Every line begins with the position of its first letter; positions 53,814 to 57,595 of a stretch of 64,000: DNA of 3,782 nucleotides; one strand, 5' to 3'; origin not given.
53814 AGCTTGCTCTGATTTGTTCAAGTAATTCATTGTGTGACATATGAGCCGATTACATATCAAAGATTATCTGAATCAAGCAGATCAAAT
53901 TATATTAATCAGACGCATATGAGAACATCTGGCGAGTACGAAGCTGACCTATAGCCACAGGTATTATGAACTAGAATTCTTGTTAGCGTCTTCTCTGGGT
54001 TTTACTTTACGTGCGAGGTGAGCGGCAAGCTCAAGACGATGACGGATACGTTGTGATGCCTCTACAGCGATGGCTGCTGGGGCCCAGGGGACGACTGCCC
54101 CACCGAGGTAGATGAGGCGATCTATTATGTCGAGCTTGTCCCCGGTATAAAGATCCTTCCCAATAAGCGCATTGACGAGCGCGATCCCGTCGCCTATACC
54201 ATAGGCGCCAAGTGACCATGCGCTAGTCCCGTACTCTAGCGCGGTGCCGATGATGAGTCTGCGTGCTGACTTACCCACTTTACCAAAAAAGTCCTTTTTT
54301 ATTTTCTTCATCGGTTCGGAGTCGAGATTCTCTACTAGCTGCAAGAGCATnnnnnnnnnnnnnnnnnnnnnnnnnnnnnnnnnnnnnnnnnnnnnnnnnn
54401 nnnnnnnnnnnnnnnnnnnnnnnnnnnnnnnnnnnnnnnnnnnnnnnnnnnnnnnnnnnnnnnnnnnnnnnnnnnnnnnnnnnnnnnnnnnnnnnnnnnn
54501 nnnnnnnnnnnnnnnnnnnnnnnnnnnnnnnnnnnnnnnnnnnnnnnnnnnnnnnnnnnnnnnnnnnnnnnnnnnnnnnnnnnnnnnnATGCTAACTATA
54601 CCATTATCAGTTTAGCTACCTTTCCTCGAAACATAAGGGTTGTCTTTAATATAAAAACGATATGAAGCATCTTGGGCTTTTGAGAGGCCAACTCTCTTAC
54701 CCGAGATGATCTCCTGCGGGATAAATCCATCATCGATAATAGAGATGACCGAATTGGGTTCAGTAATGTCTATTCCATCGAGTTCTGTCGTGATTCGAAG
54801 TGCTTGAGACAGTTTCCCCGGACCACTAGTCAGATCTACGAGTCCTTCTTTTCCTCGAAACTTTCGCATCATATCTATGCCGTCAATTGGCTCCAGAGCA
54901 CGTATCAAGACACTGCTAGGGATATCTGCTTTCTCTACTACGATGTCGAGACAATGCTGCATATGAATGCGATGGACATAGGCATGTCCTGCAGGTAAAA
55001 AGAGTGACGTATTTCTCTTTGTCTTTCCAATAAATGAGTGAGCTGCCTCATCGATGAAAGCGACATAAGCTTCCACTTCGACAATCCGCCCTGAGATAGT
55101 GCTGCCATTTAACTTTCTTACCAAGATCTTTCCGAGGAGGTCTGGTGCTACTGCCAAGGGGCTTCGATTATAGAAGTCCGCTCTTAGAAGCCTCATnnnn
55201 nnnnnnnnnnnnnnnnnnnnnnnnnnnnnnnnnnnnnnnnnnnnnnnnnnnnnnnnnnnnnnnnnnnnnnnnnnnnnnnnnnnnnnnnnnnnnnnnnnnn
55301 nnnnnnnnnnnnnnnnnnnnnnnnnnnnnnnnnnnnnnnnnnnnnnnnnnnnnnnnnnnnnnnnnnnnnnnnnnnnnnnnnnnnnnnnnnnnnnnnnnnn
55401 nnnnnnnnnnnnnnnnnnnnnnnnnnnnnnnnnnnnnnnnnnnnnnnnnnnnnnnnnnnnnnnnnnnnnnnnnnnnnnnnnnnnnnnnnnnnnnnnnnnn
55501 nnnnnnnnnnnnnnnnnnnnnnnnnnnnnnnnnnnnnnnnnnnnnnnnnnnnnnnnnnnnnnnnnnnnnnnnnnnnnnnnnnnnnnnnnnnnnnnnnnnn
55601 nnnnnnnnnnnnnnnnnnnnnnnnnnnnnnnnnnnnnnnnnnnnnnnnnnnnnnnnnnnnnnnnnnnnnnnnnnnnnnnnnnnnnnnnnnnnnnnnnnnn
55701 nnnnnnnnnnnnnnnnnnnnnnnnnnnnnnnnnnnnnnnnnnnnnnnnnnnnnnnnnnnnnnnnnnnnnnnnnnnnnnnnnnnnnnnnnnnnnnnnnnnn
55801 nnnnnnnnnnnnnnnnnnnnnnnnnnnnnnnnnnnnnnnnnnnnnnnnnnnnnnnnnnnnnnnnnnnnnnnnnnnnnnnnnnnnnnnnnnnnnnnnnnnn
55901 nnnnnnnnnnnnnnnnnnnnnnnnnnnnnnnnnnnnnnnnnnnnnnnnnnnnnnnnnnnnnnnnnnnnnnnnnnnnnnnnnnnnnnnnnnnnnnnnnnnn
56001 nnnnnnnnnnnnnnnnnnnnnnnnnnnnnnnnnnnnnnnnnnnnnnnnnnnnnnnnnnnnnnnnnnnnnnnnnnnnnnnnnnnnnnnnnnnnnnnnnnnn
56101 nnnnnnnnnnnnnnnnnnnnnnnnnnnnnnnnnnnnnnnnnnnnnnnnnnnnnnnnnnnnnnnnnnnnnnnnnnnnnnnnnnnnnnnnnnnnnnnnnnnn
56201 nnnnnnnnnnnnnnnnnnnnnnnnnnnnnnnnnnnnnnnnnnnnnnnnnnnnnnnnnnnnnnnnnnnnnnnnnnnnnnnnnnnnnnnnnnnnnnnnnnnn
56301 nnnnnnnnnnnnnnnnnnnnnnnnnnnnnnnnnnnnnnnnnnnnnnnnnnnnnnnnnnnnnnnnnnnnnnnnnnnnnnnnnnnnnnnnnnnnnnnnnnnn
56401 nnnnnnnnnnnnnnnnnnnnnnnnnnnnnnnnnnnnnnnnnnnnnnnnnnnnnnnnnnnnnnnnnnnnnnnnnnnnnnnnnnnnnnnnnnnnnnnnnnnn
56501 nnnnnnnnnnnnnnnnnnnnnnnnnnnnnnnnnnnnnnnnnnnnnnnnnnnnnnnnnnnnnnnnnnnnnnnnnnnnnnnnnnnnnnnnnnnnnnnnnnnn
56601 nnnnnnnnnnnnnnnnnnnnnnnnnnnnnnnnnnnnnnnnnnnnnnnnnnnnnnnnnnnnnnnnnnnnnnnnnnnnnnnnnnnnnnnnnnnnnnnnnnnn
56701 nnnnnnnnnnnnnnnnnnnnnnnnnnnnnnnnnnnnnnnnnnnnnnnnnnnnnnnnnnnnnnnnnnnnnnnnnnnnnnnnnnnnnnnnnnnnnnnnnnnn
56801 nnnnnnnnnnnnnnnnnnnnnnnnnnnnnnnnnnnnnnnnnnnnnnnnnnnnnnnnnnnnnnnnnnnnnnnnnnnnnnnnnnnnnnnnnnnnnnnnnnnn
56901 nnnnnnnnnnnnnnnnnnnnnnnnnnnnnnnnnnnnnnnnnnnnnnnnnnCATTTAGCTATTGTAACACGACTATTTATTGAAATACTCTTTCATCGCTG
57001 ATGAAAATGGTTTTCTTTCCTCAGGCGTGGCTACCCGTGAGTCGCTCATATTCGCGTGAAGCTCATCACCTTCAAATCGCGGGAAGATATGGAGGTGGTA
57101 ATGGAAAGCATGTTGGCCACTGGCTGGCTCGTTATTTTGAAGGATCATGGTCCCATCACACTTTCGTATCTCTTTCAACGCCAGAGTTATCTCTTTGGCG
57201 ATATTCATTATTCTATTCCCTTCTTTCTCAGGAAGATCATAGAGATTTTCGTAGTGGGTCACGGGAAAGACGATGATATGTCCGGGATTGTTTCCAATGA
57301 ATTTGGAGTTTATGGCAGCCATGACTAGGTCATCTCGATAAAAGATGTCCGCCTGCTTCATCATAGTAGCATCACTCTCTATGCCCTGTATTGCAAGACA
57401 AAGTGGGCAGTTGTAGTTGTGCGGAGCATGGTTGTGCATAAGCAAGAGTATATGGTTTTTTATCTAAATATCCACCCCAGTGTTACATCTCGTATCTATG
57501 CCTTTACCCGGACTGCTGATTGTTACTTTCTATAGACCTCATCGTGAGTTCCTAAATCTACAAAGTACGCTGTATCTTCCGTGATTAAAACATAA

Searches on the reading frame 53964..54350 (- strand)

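Call 60: search_protein_families(library=pfam, proteins=[window:53964-54350:-], max_evalue=0.001)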
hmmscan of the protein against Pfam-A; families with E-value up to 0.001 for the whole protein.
window:53964-54350:- (128 aa): 1 family
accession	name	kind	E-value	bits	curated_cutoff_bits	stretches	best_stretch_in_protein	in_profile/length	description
PF14449.11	PT-TG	-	3.4e-06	27.4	23.5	1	50-89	13-53/68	Pre-toxin TG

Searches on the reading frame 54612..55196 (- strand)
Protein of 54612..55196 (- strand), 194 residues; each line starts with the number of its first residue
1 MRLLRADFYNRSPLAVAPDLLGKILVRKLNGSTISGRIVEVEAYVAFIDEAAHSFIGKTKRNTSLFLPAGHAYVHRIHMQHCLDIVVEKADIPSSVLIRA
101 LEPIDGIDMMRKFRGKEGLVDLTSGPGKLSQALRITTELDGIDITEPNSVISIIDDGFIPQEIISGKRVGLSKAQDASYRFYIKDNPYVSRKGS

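Call 62: search_protein_families(library=pfam, proteins=[window:54612-55196:-], max_evalue=0.001)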
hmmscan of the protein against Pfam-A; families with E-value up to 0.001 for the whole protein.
window:54612-55196:- (194 aa): 1 family
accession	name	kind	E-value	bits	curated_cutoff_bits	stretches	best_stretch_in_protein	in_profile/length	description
PF02245.21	Pur_DNA_glyco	-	2.8e-58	196.7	27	1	7-187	1-181/181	Methylpurine-DNA glycosylase (MPG)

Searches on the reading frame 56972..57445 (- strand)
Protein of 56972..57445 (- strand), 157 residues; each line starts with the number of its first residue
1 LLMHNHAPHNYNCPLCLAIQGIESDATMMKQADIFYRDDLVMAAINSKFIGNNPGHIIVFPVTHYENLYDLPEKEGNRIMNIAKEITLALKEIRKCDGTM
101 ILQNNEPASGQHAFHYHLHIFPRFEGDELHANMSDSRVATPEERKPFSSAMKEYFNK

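Call 62: search_protein_families(library=pfam, proteins=[window:56972-57445:-], max_evalue=0.001)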
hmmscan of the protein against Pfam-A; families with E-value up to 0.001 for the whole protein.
window:56972-57445:- (157 aa): 1 family
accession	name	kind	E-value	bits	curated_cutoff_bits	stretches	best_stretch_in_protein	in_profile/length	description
PF01230.28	HIT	-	7.2e-16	59.1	21.5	1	31-125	5-97/98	HIT domain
